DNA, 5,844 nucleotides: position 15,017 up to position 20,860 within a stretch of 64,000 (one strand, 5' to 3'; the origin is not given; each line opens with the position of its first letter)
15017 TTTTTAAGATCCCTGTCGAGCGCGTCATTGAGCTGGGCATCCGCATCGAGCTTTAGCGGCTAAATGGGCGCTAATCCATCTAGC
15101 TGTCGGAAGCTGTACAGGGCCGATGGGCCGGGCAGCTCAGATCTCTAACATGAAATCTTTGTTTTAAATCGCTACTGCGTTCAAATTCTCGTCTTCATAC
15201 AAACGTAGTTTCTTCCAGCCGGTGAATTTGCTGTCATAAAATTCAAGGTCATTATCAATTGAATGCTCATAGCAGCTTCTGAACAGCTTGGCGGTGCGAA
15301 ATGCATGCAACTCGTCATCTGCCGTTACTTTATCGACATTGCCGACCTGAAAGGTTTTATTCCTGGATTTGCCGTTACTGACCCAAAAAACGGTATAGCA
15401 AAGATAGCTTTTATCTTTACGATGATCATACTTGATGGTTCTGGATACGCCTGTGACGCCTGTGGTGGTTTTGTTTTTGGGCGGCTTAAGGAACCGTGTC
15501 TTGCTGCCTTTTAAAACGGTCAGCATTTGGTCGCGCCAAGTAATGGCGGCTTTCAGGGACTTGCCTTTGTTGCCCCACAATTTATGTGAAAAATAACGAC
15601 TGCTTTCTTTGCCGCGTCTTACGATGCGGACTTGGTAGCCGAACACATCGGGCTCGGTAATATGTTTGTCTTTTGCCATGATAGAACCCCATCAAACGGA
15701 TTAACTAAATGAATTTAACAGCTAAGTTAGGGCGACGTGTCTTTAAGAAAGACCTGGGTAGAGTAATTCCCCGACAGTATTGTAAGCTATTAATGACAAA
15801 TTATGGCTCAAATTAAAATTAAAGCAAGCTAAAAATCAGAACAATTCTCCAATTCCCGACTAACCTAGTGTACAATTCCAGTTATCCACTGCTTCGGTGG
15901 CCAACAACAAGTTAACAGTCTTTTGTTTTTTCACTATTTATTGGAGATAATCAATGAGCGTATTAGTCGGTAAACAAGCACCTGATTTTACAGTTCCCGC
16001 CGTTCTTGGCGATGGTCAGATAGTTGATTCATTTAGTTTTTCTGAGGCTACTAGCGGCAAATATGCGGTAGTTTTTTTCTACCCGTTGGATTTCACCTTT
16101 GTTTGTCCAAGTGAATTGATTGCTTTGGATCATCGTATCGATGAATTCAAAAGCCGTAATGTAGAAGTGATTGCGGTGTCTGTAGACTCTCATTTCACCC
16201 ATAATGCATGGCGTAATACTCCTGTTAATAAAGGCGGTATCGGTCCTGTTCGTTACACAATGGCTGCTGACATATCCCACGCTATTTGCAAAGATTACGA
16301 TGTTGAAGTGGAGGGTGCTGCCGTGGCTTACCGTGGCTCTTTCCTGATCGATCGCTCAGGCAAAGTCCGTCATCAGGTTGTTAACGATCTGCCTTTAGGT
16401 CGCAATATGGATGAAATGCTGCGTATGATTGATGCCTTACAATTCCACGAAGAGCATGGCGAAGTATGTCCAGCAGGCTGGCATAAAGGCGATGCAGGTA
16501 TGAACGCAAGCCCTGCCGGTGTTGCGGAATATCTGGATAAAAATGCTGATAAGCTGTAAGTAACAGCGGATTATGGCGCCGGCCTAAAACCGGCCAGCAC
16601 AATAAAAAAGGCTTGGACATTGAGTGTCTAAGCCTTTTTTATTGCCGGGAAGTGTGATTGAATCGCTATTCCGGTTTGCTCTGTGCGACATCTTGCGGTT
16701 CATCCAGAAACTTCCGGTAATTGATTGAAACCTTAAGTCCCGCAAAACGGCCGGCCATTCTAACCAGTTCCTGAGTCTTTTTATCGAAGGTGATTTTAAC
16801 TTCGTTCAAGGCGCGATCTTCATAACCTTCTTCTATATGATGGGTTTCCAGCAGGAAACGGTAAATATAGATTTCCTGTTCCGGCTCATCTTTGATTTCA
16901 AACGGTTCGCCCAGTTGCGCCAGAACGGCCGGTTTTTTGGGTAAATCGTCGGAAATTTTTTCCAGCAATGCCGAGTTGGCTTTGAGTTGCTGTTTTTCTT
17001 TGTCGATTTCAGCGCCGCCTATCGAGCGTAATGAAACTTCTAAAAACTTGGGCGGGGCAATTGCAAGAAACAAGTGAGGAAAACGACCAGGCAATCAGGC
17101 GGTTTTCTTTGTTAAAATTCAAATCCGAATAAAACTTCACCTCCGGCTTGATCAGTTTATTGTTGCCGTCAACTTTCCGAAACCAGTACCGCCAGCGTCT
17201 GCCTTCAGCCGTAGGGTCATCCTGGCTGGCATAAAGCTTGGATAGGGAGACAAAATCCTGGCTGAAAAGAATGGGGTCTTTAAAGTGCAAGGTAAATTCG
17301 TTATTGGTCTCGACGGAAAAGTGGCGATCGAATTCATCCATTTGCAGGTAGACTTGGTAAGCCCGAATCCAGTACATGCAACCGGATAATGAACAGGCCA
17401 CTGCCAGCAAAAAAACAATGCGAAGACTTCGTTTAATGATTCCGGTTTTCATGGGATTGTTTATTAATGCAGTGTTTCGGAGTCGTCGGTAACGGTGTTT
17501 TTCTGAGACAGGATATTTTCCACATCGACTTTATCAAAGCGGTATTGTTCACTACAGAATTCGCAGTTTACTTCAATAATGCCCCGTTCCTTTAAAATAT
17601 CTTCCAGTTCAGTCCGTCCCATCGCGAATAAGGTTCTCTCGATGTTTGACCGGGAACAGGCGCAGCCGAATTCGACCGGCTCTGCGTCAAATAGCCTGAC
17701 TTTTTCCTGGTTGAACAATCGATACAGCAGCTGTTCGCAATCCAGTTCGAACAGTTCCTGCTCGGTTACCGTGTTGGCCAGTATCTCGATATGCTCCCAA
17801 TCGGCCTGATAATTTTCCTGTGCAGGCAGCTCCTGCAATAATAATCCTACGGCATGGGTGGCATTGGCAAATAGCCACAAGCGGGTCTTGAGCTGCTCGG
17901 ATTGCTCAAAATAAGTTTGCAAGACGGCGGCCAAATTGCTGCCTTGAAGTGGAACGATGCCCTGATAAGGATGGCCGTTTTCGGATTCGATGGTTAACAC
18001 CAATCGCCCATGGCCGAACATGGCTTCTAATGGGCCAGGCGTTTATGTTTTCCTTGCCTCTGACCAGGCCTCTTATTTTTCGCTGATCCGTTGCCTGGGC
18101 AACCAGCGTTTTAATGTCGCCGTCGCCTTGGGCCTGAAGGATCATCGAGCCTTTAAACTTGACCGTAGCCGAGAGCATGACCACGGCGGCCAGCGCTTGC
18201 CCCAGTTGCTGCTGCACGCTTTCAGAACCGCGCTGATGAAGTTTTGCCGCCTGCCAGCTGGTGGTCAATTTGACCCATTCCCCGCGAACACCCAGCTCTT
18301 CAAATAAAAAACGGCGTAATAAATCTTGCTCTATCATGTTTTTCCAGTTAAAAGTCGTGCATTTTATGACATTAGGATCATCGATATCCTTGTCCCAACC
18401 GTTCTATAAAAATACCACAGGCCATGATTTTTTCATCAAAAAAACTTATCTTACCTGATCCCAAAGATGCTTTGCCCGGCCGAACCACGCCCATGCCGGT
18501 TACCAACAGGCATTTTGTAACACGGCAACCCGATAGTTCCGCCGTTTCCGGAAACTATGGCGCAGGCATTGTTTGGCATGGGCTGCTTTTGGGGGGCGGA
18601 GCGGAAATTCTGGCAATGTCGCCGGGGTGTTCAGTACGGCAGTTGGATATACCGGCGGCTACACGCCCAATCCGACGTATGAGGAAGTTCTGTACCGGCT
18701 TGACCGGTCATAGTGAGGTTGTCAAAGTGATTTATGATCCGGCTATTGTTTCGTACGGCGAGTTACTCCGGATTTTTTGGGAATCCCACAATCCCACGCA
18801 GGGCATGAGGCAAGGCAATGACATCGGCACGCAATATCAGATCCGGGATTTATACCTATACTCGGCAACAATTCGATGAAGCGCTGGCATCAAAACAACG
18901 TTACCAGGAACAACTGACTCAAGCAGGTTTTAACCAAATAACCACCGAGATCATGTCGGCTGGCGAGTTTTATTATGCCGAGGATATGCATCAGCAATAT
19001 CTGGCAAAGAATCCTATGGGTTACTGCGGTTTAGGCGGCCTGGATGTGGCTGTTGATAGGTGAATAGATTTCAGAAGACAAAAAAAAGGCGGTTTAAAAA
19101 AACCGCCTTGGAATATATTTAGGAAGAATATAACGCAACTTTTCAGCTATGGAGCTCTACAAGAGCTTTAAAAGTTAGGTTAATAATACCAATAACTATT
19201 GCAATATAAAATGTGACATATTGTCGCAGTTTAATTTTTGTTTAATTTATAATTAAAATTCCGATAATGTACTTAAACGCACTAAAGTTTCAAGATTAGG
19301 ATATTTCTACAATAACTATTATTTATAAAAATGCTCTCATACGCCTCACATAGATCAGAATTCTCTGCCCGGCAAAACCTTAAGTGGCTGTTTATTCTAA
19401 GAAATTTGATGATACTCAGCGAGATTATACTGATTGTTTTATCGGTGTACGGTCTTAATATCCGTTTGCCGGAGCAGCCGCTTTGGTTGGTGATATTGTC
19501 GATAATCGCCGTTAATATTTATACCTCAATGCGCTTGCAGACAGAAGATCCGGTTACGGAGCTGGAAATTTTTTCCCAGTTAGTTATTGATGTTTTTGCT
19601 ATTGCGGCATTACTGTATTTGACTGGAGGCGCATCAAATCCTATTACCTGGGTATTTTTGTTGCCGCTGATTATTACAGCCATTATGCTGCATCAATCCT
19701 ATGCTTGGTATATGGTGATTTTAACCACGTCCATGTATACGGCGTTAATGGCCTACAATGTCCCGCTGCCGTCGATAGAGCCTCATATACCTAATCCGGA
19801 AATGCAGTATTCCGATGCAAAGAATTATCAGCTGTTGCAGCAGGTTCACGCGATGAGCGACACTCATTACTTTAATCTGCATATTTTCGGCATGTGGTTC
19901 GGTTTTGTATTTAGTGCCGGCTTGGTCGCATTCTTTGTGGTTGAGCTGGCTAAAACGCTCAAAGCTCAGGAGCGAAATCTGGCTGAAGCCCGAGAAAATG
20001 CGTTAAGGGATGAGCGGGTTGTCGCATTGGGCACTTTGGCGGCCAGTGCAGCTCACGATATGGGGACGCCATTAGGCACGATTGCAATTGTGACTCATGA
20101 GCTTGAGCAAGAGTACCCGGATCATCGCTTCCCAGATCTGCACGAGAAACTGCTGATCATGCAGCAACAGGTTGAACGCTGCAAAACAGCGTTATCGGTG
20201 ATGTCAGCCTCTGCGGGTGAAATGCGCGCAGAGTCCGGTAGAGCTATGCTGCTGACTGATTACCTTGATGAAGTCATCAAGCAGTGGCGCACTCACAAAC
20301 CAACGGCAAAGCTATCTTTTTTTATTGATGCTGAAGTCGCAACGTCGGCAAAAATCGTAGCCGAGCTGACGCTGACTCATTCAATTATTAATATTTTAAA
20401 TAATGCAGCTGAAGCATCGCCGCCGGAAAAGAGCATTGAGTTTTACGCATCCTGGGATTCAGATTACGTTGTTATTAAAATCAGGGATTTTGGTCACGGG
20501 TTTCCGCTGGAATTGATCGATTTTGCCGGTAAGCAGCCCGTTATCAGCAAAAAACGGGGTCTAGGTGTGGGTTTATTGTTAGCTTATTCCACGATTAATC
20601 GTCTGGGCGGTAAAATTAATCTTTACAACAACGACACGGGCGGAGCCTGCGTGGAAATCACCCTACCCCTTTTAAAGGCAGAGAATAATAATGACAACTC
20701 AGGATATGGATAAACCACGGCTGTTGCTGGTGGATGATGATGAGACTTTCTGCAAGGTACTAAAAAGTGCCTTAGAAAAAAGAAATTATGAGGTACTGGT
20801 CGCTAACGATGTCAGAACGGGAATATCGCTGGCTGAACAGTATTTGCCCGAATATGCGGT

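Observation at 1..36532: Patchy pile-up of single-base frameshifts in conserved genes over the left 37 kb, with none in the right 27 kb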

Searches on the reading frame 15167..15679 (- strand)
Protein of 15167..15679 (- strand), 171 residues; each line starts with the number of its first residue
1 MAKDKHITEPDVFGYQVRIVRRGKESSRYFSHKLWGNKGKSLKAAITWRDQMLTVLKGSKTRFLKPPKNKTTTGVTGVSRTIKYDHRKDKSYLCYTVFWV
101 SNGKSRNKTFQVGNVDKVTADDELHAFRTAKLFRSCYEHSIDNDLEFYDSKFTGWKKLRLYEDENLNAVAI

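Call 41: search_protein_families(library=pfam, proteins=[window:15167-15679:-], max_evalue=0.01)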
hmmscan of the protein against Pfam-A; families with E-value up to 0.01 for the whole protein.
window:15167-15679:- (171 aa): 1 family
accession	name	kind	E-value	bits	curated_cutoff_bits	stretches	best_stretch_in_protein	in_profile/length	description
PF00847.26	AP2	-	0.0016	19.1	33.3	0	86-113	9-33/54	AP2 domain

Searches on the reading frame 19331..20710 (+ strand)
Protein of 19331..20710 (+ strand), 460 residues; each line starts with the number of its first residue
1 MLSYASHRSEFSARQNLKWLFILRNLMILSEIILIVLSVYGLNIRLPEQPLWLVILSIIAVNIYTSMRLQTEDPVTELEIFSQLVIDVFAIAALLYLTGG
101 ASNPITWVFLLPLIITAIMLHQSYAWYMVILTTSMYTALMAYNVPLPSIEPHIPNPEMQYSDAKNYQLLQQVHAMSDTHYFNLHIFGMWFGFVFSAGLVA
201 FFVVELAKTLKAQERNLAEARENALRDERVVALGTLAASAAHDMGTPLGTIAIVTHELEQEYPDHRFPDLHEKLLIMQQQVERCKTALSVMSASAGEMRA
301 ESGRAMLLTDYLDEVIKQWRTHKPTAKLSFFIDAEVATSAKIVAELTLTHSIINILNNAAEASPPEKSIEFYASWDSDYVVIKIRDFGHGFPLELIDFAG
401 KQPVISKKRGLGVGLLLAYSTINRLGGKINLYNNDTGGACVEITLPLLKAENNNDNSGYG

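Call 44: find_encoding_contigs(protein=window:19331-20710:+, flank=10000, max_places=5)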
Protein window:19331-20710:+ (460 aa): no gene with exactly this product is on record in the collection.
